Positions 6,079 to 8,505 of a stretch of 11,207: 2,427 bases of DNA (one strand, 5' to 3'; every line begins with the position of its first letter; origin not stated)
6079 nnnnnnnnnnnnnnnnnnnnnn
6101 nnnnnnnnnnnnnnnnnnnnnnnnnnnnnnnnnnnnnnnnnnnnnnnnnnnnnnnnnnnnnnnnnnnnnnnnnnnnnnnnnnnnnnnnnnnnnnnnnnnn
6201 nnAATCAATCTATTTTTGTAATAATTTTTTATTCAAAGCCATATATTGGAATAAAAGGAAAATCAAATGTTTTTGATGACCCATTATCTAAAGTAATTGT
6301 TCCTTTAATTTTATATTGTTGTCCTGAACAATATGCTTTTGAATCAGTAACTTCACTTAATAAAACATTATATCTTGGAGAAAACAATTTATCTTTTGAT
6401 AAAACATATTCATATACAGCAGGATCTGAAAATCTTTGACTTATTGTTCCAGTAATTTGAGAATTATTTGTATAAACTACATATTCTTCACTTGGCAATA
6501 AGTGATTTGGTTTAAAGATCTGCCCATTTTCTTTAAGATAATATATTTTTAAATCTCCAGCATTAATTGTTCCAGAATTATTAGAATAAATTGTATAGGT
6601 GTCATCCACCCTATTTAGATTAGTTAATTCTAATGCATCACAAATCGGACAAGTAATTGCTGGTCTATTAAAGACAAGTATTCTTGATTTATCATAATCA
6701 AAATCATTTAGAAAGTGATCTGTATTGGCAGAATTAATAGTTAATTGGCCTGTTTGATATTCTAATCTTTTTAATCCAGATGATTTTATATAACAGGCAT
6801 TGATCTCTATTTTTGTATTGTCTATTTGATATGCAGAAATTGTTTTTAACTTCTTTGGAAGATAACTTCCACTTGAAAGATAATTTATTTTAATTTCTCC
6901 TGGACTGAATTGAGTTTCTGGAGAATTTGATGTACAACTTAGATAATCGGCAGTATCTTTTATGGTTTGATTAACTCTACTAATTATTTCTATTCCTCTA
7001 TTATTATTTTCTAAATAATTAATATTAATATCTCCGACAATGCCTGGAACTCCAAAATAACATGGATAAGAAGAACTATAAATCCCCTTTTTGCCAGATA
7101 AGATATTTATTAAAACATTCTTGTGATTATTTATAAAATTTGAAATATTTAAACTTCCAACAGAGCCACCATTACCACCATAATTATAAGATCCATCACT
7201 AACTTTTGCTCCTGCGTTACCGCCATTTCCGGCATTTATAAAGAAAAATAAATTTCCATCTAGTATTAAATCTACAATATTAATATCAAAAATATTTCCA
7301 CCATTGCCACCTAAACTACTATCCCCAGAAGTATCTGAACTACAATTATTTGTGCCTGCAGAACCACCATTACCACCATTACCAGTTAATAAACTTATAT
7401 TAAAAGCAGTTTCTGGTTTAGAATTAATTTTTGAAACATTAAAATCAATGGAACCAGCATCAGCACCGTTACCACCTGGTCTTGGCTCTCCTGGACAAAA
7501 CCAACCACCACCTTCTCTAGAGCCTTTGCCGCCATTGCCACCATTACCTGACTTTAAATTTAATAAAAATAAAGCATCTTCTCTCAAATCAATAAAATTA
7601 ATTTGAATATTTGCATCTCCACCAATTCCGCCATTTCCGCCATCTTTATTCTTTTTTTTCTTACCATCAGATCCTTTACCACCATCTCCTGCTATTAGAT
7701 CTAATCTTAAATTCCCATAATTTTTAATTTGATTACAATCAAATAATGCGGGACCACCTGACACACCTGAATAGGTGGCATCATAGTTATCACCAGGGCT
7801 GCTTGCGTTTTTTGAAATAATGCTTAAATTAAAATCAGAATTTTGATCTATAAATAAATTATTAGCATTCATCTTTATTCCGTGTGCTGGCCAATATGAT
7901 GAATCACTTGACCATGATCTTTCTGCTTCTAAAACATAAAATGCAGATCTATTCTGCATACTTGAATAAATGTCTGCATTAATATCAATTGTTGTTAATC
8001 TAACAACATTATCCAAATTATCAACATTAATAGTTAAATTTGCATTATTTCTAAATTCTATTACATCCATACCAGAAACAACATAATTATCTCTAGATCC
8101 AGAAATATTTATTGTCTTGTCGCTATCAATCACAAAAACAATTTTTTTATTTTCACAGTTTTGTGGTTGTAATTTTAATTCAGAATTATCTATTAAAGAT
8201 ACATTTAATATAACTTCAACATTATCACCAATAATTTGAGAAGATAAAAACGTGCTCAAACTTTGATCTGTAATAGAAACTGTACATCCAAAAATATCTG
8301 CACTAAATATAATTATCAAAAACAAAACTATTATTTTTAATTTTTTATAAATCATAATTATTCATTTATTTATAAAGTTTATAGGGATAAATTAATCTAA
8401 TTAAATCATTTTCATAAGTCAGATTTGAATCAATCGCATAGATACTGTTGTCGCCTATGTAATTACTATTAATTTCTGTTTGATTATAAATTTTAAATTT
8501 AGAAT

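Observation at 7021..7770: Unusual GNGGNGG-based ~50-aa repeat, a candidate new glycine/asparagine beta-solenoid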

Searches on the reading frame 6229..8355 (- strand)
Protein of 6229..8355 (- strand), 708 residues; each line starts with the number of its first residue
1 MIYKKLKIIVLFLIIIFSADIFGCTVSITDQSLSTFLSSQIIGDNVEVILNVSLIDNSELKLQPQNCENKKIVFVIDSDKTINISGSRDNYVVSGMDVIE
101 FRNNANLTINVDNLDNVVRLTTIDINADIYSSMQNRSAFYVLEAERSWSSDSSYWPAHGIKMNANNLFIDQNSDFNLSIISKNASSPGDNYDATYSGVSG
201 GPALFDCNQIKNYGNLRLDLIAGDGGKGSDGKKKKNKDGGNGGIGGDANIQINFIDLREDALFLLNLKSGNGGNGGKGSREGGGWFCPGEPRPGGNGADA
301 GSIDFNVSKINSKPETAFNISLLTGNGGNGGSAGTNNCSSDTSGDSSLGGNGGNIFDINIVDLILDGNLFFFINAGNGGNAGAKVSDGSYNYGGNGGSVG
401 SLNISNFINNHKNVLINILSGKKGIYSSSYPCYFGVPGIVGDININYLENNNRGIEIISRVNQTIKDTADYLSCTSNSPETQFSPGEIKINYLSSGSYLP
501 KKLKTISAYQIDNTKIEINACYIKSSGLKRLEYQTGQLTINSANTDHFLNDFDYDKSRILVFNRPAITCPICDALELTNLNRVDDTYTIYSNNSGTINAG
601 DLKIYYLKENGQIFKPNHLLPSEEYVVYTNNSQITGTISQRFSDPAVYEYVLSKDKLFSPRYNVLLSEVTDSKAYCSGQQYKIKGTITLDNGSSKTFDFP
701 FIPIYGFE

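Call 7: search_protein_families(library=pfam, proteins=[window:6229-8355:-], max_evalue=1)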
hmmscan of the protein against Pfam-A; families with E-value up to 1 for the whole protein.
window:6229-8355:- (708 aa): 1 family
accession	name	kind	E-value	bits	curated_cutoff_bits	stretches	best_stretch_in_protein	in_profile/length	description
PF17802.7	SpaA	-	0.13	12.9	23.1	1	479-519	41-75/91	Prealbumin-like fold domain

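Call 8: search_protein_families(library=ncbifam, proteins=[window:6229-8355:-], max_evalue=1)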
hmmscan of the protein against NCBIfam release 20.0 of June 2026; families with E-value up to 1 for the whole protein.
window:6229-8355:- (708 aa): 0 families

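Call 9: find_homologous_proteins(query=window:6229-8355:-, max_evalue=0.001)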
Query window:6229-8355:- (708 aa): 28 proteins with E <= 0.001 among 8000 candidates.
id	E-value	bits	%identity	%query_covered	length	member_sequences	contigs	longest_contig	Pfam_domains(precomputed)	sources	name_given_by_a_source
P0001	0.0e+0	1489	94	100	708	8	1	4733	-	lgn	-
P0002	1.5e-230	785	54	100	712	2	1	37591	-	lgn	-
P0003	3.2e-225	768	54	100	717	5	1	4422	-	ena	-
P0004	7.1e-223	760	52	100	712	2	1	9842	-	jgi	-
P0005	2.4e-131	457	39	96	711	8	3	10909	-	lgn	-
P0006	2.9e-131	457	42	87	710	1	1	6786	-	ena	-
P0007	4.7e-115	404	38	98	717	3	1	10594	-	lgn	-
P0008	3.6e-113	397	44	67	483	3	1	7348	-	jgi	-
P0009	6.8e-99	350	36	90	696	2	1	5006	-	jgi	-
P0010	7.8e-72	261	41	44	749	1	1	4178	-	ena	-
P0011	2.2e-63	233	32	78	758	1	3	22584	-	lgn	-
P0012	1.7e-52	197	29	94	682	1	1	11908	-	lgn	-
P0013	9.5e-47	178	30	97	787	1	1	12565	-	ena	-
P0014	5.0e-38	149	31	48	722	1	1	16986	-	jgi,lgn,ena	-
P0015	1.2e-36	144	32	58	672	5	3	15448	-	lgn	-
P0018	6.0e-31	126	29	83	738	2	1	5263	-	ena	-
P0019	5.3e-30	123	29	83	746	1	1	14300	-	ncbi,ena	ncbi:MAG: hypothetical protein WCF78_03345 [archaeon]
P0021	5.5e-29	119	30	43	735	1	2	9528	-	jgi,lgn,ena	-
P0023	2.5e-26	110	28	90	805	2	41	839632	-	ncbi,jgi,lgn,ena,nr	ncbi:hypothetical protein GW835_02495 [archaeon]|nr:hypothetical protein [archaeon] NCP79414.1 hypot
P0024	3.6e-24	103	28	71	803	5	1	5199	-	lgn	-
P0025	7.2e-24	102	26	98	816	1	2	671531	-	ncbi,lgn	-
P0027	6.9e-23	99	29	42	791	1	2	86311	-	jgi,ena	-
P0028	6.0e-7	46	27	57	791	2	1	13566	-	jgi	-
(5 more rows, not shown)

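Call 10: search_solved_structures(query=window:6229-8355:-, max_evalue=10, show_alignments=3)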
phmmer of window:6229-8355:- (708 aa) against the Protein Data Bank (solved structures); distinct sequences matched with E-value up to 10: 1.
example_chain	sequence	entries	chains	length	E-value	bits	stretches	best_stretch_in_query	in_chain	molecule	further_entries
4nq0_A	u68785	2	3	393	1.9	9.9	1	209-281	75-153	HAT1-interacting factor 1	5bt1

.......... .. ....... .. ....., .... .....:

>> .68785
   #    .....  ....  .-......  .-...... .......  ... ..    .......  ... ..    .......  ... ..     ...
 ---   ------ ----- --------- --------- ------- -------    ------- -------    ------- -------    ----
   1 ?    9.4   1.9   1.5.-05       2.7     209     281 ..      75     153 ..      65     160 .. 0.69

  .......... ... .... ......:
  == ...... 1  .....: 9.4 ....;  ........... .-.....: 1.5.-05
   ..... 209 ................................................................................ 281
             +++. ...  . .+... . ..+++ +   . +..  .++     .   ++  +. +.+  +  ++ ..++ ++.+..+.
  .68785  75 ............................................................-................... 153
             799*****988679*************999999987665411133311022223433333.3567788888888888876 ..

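Call 19: find_encoding_contigs(protein=P0023, flank=10000, max_places=3)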
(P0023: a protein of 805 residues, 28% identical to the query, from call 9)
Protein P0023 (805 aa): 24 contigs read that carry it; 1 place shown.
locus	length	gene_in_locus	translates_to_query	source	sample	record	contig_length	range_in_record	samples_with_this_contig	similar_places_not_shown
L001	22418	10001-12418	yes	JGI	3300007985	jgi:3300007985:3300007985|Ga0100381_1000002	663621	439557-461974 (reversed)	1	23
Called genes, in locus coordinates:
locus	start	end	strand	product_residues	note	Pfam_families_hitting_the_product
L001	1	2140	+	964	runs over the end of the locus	-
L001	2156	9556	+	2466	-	PF02369:Big_1 (faint), PF13620:CarboxypepD_reg (faint), PF17802:SpaA (faint)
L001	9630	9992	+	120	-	-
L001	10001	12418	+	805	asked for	-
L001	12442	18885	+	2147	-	PF02369:Big_1 (faint), PF13620:CarboxypepD_reg (faint)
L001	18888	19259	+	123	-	-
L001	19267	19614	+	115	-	-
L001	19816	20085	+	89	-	PF00216:Bac_DNA_binding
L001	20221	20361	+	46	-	-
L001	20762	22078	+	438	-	PF00152:tRNA-synt_2 (faint), PF13393:tRNA-synt_His, PF00587:tRNA-synt_2b, PF03129:HGTP_anticodon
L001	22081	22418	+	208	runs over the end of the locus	-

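Call 22: predict_structure(alignment_id=A1)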
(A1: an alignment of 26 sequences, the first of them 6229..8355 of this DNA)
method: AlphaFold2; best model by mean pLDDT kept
length: 708 residues; sequences in the alignment: 26
mean_pLDDT: 87.0   pTM: 0.85
mean pLDDT of the five models: 87.0, 86.6, 86.1, 84.4, 84.0
residues with pLDDT >= 90: 374; 70-90: 267; 50-70: 65; < 50: 2
segments of 3 or more residues with pLDDT < 50: none
pLDDT, mean of each block of 10 residues (from residue 1): 77 68 74 75 84 81 85 91 88 91 93 81 94 92 82 77 95 95 81 82 96 97 93 75 96 92 97 91 60 92 97 94 97 74 75 98 95 97 78 93 96 96 79 81 96 93 80 65 83 93 86 87 86 95 87 90 88 83 81 93 92 85 90 92 84 90 87 87 95 93 66
secondary structure, 60 per line:
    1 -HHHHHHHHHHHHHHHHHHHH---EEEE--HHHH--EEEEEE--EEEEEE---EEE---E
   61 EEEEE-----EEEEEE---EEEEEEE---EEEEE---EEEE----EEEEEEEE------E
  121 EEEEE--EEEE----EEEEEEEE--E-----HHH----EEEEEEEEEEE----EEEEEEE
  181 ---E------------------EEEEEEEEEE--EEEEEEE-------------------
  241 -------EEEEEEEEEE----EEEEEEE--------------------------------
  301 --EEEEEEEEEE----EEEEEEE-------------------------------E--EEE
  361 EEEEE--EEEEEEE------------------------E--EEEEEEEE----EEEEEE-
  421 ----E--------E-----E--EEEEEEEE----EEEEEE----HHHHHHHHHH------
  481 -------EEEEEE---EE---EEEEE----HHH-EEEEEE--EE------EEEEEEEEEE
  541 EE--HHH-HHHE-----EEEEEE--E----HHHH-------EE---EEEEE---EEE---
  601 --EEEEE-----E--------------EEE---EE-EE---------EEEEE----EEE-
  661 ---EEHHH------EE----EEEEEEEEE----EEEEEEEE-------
elements in order (helices of 4 or more, strands of 3 or more residues): H2-21 E25-28 H31-34 E37-42 E45-50 E54-56 E60-65 E71-76 E80-86 E90-94 E98-101 E106-113 E120-125 E128-131 E136-143 E159-169 E174-180 E203-212 E215-221 E248-257 E262-268 E303-312 E317-323 E358-365 E368-374 E402-409 E414-419 E443-450 E455-460 H465-474 E488-493 E502-506 E515-520 E531-542 E558-563 H571-574 E587-591 E595-597 E603-607 E628-630 E648-652 E657-659 E681-689 E694-701

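Call 25: fold_search(model_id=the predicted structure, library=pdb)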
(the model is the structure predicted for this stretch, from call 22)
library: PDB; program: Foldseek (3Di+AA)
matches with E <= 10: 665; with E <= 0.001: 0
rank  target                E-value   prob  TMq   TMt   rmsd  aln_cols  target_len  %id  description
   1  2odl                  5.3e-03  0.60  0.16  0.24  21.0       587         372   10  Crystal structure of the HMW1 secretion domain from Haemophilus influenzae (released 2007-08-21)
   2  9ezw_E                7.3e-02  0.72  0.07  0.28  11.4       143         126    8  Structure of the single-domain antibody VHH_h3 in complex with human Vsig4 (released 2025-10-29)
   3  8cpk_A                7.3e-02  0.25  0.16  0.24  20.2       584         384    9  Crystal structure of EtpA secretion domain from Enterotoxigenic Escherichia coli (released 2024-01-10)
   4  2pnd                  8.0e-02  0.90  0.08  0.31   8.5       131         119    8  Structure or murine CRIg (released 2007-05-01)
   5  9ezw_G                9.2e-02  0.66  0.07  0.29  11.3       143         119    8  Structure of the single-domain antibody VHH_h3 in complex with human Vsig4 (released 2025-10-29)
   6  5imm_A                1.1e-01  0.87  0.08  0.32   8.3       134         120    7  Nanobody targeting mouse Vsig4 in Spacegroup P212121 (released 2017-01-11)
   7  6vqo_D                1.1e-01  0.47  0.07  0.16  11.4       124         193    8  T cell receptor-p53-HLA-A2 complex (released 2020-06-17)
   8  8te6                  1.4e-01  0.63  0.07  0.30  12.1       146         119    7  Crystal structure of a multiple lysine-to-arginine substitution mutant of the human CRIg C3b-binding domain (released 2023-07-12)
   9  8te5                  1.8e-01  0.82  0.08  0.32   8.5       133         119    8  Crystal structure of a multiple lysine-to-arginine substitution mutant of the human CRIg C3b-binding domain (released 2023-07-12)
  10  9c14                  1.9e-01  0.98  0.09  0.47   6.1       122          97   13  Structure of the CopC-like domain of YcnJ (released 2025-08-06)
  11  8fxr_P3               1.9e-01  0.13  0.06  0.15  16.5       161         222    9  Structure of neck with portal vertex of capsid of Agrobacterium phage Milano (released 2023-12-06)
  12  5cfa_A                2.1e-01  0.23  0.07  0.12  14.6       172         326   12  Crystal structures of Bbp from Staphylococcus aureus with peptide ligand (released 2015-09-23)
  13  5imk_A                2.2e-01  0.72  0.08  0.32   8.3       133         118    8  Nanobody targeting human Vsig4 in Spacegroup C2 (released 2017-01-11)
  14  6n2c_B                2.2e-01  0.08  0.11  0.16  32.4       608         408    9  The Crystal Structure of Caldicellulosiruptor hydrothermalis Tapirin C-terminal domain (released 2018-12-19)
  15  5cfa_B                2.3e-01  0.21  0.07  0.12  15.0       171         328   13  Crystal structures of Bbp from Staphylococcus aureus with peptide ligand (released 2015-09-23)
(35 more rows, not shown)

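Call 27: search_protein_families(library=pfam, alignment_id=A1, max_evalue=0.1)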
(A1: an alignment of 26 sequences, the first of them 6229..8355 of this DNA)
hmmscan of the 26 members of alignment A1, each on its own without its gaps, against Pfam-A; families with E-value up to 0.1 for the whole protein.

A. member 1, window:6229-8355:- (708 aa): 0 families

B. families by the number of members that match (of 26 scanned): 5 families
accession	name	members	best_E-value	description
PF01018.28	GTP1_OBG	3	0.00035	GTP1/OBG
PF09639.16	YjcQ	1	0.026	YjcQ protein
PF17802.7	SpaA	1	0.042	Prealbumin-like fold domain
PF06806.18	DUF1233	1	0.076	Putative excisionase (DUF1233)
PF08866.15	DUF1831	1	0.092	Putative amino acid metabolism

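Call 32: fold_search(model_id=the predicted structure, library=viral)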
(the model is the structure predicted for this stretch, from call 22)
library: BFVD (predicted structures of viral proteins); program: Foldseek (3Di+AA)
matches with E <= 10: 552; with E <= 0.001: 0
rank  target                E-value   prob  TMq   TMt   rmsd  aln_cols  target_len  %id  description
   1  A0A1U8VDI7            1.2e-02  0.28  0.14  0.17  23.4       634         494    9  Pectate lyase superfamily protein domain-containing protein [Klebsiella phage phiBO1E]
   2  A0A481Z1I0            2.2e-02  0.30  0.08  0.07  18.0       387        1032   17  Uncharacterized protein [Mimivirus LCMiAC02]
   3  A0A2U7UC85            3.5e-02  0.21  0.19  0.15  22.3       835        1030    8  AidA incomplete domain containing protein [Pandoravirus neocaledonia]
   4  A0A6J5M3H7            4.4e-02  0.98  0.09  0.42  12.0       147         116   10  Uncharacterized protein [uncultured Caudovirales phage]
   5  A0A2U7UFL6            4.4e-02  0.47  0.24  0.25  20.6       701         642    9  Beta helix incomplete domain containing protein [Pandoravirus macleodensis]
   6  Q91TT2                6.7e-02  0.57  0.08  0.14  17.0       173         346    6  T22.7 [Tupaiid herpesvirus 1 (strain 1)]
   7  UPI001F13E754         1.1e-01  0.11  0.16  0.13  23.4       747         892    8  (no name look-up for this kind of identifier)
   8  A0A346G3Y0            1.2e-01  0.75  0.08  0.18   7.8       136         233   11  (no name in the UniProt tables at hand)
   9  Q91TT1                1.3e-01  0.28  0.07  0.12  16.5       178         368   13  T22.8 [Tupaiid herpesvirus 1 (strain 1)]
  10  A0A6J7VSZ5            1.4e-01  0.90  0.09  0.40   7.9       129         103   11  Uncharacterized protein [uncultured Caudovirales phage]
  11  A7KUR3                1.5e-01  0.57  0.08  0.08   7.9       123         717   16  (no name in the UniProt tables at hand)
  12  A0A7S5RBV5            1.7e-01  0.97  0.10  0.16   5.2       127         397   15  (no name in the UniProt tables at hand)
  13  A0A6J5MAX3            1.9e-01  0.60  0.08  0.15   8.9       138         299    9  Uncharacterized protein [uncultured Caudovirales phage]
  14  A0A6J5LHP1            2.0e-01  0.11  0.15  0.21  20.8       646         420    9  Uncharacterized protein [uncultured Caudovirales phage]
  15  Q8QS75                2.1e-01  0.69  0.07  0.18   9.0       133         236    8  Membrane glycoprotein UL11 [Panine betaherpesvirus 2]
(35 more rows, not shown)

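Call 36: search_protein_families(library=pfam, proteins=[P0013, P0014, P0018, P0019, P0021, P0023, P0024, P0025, P0027, P0028], max_evalue=0.1)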
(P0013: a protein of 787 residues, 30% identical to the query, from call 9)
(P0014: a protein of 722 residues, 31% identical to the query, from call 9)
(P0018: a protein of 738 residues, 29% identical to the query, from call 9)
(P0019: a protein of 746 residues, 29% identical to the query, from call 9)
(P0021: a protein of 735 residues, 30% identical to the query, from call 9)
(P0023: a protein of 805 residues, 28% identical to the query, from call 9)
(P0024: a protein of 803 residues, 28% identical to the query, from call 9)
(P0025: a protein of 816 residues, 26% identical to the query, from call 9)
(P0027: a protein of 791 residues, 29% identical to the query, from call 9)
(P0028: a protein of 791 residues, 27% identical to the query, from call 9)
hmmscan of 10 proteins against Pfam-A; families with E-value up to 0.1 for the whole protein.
P0013 (787 aa): 1 family
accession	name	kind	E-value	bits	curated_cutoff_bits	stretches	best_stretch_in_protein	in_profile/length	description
PF01018.28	GTP1_OBG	-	0.0012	18.9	27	2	427-491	5-67/155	GTP1/OBG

P0014 (722 aa): 0 families

P0018 (738 aa): 0 families

P0019 (746 aa): 0 families

P0021 (735 aa): 0 families

P0023 (805 aa): 0 families

P0024 (803 aa): 0 families

P0025 (816 aa): 1 family
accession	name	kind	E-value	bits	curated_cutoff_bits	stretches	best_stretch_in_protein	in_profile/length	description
PF08866.15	DUF1831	-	0.092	13.6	25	0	121-174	54-105/111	Putative amino acid metabolism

P0027 (791 aa): 0 families

P0028 (791 aa): 0 families
